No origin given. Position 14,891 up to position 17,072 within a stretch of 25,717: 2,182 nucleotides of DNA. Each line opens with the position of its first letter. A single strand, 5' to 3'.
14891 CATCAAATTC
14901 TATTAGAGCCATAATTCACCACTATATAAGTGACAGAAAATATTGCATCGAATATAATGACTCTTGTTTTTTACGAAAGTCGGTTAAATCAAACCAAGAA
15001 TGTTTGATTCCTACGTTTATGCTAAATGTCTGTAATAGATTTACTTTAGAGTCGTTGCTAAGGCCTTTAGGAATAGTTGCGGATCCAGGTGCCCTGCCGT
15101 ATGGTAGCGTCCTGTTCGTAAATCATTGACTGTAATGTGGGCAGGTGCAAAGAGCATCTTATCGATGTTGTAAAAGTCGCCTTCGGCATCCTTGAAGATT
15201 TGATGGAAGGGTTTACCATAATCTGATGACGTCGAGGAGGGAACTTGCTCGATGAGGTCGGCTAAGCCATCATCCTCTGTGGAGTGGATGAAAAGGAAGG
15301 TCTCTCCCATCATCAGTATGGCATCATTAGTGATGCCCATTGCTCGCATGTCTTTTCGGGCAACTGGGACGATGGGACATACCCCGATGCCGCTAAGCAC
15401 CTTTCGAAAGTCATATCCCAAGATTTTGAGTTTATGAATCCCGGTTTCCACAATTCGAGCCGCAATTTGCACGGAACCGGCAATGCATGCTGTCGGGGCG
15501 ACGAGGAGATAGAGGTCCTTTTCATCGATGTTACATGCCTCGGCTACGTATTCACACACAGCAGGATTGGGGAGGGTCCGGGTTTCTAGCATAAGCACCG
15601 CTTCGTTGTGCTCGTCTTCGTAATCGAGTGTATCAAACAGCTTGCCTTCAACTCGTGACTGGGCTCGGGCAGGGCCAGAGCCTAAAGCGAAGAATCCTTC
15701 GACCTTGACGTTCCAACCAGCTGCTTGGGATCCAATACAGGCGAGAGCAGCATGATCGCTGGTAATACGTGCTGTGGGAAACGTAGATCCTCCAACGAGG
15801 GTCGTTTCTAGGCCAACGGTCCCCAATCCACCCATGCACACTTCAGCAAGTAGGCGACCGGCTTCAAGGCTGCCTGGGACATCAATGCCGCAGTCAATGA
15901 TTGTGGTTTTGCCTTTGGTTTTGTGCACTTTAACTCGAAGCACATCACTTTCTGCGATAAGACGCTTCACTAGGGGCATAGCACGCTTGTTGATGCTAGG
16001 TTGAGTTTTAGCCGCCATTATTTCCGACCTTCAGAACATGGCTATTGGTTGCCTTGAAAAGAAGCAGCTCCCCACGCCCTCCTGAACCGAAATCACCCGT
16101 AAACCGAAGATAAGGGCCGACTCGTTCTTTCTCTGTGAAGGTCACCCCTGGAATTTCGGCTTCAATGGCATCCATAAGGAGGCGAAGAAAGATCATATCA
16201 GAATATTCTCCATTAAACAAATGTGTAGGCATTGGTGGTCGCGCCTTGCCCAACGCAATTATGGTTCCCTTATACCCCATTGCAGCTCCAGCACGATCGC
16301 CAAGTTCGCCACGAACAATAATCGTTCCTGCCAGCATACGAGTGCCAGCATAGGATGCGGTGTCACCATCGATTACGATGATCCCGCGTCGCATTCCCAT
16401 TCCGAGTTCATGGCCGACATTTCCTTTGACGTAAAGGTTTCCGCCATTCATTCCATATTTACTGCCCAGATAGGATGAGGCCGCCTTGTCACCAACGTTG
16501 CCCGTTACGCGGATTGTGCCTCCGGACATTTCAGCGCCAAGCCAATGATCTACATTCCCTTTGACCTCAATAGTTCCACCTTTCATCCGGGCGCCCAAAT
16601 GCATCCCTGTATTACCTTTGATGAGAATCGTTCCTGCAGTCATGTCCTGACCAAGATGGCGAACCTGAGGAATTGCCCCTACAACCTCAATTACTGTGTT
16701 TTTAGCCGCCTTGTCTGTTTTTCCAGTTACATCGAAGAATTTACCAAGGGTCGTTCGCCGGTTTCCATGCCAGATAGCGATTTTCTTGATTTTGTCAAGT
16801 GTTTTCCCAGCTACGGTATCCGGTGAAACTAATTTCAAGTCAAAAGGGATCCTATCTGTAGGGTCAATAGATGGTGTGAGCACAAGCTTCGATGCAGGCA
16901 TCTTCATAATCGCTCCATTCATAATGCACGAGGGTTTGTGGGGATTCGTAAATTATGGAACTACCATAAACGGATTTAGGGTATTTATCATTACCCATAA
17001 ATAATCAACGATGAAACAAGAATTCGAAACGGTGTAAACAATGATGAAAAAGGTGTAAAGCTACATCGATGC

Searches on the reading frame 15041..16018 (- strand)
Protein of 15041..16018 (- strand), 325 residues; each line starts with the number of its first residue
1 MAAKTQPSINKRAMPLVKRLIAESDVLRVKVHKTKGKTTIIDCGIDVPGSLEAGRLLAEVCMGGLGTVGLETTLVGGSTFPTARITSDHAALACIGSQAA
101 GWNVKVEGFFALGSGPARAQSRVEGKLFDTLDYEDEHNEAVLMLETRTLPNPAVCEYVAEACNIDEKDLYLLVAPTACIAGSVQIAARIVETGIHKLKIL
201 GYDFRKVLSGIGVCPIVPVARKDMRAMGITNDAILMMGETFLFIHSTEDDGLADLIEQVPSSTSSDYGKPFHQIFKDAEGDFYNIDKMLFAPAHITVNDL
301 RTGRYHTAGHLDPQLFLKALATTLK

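Call 5: search_protein_families(library=pfam, proteins=[window:15041-16018:-], max_evalue=0.01)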
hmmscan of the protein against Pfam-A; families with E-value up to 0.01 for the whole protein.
window:15041-16018:- (325 aa): 1 family
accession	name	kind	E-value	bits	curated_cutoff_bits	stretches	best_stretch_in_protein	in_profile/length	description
PF02289.21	MCH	-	7.1e-122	406.9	25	1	8-318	1-309/311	Cyclohydrolase (MCH)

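Call 6: search_protein_families(library=ncbifam, proteins=[window:15041-16018:-], max_evalue=0.01)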
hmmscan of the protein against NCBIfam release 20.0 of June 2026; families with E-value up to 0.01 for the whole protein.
window:15041-16018:- (325 aa): 1 family
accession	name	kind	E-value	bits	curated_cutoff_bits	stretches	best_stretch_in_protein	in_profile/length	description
TIGR03120.1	one_C_mch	equivalog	5.5e-117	390.4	228.8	1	8-319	1-311/313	methenyltetrahydromethanopterin cyclohydrolase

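Call 69: list_cluster_members(proteins=[window:15041-16018:-, window:8602-9546:-, window:11754-12695:-, window:10450-11757:-, window:6110-8566:-, P0003, P0088, P0110])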
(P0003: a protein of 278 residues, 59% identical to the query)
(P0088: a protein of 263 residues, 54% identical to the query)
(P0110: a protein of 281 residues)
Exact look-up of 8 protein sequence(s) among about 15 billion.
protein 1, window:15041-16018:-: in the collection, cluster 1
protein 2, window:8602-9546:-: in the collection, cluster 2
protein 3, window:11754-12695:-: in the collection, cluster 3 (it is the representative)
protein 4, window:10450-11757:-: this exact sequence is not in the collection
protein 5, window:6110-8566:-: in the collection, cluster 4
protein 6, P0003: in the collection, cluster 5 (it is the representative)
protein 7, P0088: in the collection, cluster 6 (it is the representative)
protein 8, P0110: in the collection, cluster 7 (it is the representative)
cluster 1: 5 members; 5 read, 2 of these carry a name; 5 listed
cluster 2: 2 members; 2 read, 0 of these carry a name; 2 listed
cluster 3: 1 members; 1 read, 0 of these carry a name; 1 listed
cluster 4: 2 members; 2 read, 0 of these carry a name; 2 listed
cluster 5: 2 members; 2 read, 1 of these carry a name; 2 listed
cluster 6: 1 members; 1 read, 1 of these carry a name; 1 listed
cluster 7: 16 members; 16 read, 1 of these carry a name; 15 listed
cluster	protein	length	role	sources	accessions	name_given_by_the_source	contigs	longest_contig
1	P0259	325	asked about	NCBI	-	-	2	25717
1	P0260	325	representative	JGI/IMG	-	methenyltetrahydromethanopterin cyclohydrolase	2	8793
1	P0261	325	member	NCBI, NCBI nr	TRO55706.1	methenyltetrahydromethanopterin cyclohydrolase [Candidatus Bathyarchaeota archaeon]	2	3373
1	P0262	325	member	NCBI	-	-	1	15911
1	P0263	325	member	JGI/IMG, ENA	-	-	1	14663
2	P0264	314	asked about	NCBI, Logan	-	-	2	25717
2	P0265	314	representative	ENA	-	-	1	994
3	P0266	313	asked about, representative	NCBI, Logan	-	-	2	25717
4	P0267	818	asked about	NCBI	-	-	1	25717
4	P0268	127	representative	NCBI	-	-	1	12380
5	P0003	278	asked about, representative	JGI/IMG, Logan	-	-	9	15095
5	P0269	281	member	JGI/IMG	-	hypothetical protein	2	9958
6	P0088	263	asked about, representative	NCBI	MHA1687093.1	MAG: PLP-dependent lyase/thiolase [Candidatus Heimdallarchaeaceae archaeon]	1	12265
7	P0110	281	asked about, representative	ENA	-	-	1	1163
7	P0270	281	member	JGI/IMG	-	threonine synthase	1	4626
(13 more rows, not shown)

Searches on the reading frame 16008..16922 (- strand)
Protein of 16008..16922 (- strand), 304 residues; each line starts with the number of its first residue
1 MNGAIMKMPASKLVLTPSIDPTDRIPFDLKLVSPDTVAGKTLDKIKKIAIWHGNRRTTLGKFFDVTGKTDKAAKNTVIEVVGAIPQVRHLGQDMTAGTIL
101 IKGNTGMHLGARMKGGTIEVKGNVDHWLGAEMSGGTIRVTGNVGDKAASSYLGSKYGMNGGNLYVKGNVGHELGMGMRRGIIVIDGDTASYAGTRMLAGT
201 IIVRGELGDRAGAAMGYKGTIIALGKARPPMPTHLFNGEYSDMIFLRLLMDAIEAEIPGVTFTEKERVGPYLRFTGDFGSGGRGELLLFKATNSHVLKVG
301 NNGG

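Call 5: search_protein_families(library=pfam, proteins=[window:16008-16922:-], max_evalue=0.01)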
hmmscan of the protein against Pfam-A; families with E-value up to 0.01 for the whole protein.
window:16008-16922:- (304 aa): 1 family
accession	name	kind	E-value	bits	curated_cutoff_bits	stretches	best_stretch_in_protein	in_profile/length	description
PF01493.24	GXGXG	-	1.2e-12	48.2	32.5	1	89-216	22-156/190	GXGXG motif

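Call 6: search_protein_families(library=ncbifam, proteins=[window:16008-16922:-], max_evalue=0.01)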
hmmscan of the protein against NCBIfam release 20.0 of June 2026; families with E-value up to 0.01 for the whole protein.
window:16008-16922:- (304 aa): 3 families
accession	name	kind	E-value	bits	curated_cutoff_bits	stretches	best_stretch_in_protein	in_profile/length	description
TIGR03122.1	one_C_dehyd_C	equivalog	7.5e-69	231.9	130.65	1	24-287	10-259/260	formylmethanofuran dehydrogenase subunit C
NF042910.1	FMH_DH_FwdC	exception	3.8e-55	186.8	340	1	24-279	11-252/271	tungsten-dependent formylmethanofuran dehydrogenase subunit FwdC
NF008730.0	PRK11750.1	equivalog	0.002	15.5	1047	1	81-215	1253-1393/1490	glutamate synthase large subunit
